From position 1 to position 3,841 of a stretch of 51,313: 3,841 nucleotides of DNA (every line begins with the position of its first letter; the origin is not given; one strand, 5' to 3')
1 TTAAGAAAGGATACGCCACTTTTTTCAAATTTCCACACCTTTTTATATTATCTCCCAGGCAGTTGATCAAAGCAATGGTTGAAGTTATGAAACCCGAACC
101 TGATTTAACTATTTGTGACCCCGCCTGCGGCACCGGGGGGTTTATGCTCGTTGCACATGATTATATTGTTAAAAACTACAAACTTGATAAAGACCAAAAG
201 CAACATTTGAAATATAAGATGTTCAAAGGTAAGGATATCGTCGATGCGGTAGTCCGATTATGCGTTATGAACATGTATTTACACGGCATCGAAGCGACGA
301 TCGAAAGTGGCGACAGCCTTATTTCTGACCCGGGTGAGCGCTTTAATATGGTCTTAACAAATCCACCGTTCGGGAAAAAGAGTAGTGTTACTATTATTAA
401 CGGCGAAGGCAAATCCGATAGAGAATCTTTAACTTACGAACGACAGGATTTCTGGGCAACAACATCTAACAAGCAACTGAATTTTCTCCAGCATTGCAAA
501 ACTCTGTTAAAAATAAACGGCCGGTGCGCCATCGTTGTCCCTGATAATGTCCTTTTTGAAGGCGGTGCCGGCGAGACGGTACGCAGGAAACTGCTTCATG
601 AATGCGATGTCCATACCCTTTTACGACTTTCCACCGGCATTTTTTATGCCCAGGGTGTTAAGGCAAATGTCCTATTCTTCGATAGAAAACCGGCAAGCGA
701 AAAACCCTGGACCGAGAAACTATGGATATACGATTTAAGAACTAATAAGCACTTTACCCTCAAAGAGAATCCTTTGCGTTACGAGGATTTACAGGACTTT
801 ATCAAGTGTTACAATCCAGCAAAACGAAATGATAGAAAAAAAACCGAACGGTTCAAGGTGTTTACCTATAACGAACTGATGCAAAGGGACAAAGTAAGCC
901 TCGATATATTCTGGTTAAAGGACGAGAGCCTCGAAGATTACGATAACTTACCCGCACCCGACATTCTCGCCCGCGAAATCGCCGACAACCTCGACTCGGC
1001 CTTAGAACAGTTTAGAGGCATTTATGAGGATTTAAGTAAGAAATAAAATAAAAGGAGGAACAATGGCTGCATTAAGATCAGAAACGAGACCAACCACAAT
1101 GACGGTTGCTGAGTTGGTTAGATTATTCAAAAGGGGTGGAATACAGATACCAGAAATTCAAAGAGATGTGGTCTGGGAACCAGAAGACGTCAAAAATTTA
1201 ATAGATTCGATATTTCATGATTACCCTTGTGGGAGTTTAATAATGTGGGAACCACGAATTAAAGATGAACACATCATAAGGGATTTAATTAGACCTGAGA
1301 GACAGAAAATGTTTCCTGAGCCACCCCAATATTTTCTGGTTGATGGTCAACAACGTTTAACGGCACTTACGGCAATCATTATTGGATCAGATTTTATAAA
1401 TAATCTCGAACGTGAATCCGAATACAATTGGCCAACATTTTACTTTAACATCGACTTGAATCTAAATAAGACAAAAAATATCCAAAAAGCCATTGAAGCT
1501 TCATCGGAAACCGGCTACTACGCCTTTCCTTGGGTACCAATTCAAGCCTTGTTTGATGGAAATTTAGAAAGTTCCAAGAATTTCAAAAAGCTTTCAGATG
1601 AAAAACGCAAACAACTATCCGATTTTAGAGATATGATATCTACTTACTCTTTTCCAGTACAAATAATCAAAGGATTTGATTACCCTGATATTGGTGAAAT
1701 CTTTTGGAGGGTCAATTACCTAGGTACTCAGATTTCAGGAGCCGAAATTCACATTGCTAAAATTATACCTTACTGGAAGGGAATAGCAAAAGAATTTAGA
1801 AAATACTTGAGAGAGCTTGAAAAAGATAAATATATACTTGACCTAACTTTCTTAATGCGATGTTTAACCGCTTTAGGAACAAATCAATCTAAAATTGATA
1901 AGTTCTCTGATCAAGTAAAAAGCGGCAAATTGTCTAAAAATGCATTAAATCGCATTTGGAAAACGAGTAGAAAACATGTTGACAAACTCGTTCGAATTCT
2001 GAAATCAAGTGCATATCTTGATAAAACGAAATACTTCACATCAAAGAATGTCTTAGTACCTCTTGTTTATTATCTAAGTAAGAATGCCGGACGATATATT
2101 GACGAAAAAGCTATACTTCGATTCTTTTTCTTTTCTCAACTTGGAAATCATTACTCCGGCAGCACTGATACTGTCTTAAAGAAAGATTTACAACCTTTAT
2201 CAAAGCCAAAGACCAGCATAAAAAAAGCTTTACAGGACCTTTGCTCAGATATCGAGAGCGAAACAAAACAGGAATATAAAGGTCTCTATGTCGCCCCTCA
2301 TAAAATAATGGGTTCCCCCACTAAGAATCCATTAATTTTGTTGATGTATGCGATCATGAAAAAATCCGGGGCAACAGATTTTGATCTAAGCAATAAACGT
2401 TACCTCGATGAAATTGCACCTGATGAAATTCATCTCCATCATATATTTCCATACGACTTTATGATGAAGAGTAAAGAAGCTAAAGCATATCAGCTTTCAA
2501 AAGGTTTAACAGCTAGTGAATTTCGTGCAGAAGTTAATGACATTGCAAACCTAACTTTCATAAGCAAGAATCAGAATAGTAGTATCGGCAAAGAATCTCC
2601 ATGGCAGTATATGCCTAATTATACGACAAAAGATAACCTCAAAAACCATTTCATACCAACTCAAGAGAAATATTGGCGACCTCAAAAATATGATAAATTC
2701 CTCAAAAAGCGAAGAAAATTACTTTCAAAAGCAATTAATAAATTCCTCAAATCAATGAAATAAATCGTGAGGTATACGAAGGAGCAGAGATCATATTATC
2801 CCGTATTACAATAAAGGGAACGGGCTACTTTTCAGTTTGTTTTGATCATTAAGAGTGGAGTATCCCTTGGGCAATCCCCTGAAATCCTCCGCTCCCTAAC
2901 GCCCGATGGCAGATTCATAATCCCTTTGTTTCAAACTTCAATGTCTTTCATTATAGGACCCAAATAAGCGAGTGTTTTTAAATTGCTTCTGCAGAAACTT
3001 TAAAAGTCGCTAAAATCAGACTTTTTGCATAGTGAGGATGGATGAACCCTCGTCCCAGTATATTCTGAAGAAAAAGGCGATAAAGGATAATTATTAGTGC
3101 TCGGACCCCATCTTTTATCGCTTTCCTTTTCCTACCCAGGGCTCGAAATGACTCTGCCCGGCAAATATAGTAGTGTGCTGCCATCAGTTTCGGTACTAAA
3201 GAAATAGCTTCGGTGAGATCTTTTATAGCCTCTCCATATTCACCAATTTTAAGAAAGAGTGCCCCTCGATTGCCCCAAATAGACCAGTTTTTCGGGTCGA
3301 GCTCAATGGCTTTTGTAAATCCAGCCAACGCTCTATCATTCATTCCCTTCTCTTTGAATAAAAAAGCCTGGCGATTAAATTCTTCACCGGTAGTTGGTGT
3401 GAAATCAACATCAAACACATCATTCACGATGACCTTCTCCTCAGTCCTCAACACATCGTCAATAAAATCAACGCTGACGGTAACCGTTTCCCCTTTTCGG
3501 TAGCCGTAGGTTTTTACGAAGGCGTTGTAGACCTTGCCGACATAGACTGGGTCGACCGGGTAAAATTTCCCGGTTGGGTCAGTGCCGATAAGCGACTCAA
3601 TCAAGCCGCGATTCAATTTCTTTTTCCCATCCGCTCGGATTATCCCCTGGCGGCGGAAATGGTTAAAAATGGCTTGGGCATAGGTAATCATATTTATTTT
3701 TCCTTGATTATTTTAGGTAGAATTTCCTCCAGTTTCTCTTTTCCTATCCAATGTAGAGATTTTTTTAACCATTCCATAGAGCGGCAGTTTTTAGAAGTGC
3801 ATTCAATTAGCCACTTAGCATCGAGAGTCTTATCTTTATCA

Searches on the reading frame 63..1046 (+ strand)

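Call 88: search_protein_families(library=pfam, proteins=[window:63-1046:+], max_evalue=0.001)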
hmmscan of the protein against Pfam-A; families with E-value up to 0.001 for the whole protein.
window:63-1046:+ (327 aa): 3 families
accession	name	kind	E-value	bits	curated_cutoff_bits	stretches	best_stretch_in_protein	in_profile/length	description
PF02384.22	N6_Mtase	-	4.2e-53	181.1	20.4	1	2-271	35-289/311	N-6 DNA Methylase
PF01170.24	UPF0020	-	3.2e-09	37.2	22.3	1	3-106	18-134/197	RMKL-like, methyltransferase domain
PF07669.17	Eco57I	-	5.9e-08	33.4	25.3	1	91-194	72-171/171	Eco57I restriction-modification methylase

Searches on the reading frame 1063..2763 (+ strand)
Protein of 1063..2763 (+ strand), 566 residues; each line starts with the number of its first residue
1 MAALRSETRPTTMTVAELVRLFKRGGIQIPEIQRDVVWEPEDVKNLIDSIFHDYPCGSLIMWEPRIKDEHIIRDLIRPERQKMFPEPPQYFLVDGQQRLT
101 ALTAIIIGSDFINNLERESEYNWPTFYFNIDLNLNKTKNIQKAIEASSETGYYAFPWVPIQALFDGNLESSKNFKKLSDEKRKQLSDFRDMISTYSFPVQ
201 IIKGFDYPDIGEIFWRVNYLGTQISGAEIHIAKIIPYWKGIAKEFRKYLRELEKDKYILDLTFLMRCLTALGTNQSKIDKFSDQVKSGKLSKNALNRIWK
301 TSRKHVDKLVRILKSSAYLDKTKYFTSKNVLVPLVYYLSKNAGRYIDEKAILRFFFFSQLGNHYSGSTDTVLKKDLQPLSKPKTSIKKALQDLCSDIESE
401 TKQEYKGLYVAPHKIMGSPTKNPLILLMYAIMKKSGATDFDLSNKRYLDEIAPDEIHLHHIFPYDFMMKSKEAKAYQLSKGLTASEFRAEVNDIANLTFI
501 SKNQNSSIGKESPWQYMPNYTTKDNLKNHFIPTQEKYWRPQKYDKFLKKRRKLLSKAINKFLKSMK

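Call 88: search_protein_families(library=pfam, proteins=[window:1063-2763:+], max_evalue=0.001)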
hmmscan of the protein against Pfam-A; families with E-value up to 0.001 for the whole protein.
window:1063-2763:+ (566 aa): 2 families
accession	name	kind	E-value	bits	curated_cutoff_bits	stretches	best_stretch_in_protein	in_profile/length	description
PF03235.19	GmrSD_N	-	4e-25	89.6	33.2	1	18-231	4-195/199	GmrSD restriction endonuclease, N-terminal domain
PF07510.16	GmrSD_C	-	0.00036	20.9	23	1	450-550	41-131/138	GmrSD restriction endonucleases, C-terminal domain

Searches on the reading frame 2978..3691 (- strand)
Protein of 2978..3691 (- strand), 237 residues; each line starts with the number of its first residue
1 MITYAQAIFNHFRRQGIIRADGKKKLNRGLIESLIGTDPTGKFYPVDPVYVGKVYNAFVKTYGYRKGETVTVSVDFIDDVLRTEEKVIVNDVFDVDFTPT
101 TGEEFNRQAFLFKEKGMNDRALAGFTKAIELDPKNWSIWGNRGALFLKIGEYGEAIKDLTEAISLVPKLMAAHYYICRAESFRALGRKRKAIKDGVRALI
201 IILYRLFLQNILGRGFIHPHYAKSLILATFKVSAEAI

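Call 88: search_protein_families(library=pfam, proteins=[window:2978-3691:-], max_evalue=0.001)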
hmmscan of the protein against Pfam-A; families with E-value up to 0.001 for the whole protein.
window:2978-3691:- (237 aa): 10 families
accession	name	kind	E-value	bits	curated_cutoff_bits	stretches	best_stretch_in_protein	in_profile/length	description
PF00515.34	TPR_1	-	1.6e-14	53.5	27.8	1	138-168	3-33/34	Tetratricopeptide repeat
PF07719.23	TPR_2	-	1.7e-13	50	27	1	138-168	3-33/34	Tetratricopeptide repeat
PF13414.12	TPR_11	-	5.5e-10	39.2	26.8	1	112-150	4-42/42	TPR repeat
PF13431.12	TPR_17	-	4.7e-08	33.1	24.4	1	125-156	2-33/34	Tetratricopeptide repeat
PF13181.12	TPR_8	-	1.4e-07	31.6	25.7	0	138-165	3-30/34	Tetratricopeptide repeat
PF13371.12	TPR_9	-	4.7e-05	23.8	35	1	118-170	11-63/73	Tetratricopeptide repeat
PF13432.12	TPR_16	-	9.6e-05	23.2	32.7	1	116-165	11-60/65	Tetratricopeptide repeat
PF13428.12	TPR_14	-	0.00043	21.1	23.5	0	138-175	3-40/44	Tetratricopeptide repeat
PF01239.28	PPTA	-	0.00063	19.8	29.5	0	120-147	3-30/32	Protein prenyltransferase alpha subunit repeat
PF13174.12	TPR_6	-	0.00072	20.5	26.3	0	107-134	5-32/33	Tetratricopeptide repeat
